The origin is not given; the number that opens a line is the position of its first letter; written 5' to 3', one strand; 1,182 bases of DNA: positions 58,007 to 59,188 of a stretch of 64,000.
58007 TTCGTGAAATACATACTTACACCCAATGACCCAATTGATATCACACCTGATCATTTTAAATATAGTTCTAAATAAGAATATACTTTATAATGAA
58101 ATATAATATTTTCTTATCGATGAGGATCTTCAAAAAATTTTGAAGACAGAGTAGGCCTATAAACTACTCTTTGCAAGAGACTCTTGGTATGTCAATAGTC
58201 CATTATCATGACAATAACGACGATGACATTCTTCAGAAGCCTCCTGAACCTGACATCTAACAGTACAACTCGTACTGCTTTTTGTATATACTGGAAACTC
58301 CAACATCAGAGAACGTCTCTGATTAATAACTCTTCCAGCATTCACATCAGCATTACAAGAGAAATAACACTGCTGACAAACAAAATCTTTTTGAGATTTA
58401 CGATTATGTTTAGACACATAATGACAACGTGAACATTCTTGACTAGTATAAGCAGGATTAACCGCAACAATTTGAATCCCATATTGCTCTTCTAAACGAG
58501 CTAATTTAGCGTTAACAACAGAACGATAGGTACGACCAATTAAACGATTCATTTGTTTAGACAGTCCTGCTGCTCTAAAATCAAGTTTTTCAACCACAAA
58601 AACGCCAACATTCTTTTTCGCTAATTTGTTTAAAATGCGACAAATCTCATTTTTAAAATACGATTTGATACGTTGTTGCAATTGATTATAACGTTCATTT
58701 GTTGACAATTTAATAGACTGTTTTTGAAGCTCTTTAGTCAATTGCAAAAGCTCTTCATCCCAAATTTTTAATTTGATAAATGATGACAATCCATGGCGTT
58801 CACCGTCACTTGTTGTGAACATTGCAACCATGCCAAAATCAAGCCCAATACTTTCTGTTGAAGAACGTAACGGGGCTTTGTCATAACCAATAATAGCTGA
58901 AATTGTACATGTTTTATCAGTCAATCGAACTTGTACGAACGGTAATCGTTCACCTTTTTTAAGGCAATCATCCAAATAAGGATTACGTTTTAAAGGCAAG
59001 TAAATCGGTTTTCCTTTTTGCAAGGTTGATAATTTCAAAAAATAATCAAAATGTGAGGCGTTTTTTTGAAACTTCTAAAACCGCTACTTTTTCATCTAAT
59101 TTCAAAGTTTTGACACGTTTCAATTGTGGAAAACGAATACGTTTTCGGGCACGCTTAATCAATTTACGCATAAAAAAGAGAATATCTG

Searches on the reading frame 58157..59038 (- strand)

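Call 75: search_protein_families(library=pfam, proteins=[window:58157-59038:-], max_evalue=0.001)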
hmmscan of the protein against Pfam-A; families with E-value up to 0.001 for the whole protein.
window:58157-59038:- (293 aa): 1 family
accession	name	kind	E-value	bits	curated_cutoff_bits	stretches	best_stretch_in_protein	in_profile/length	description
PF07282.18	Cas12f1-like_TNB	-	6.1e-15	55.6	26.3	1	184-238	13-60/60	Cas12f1-like, TNB domain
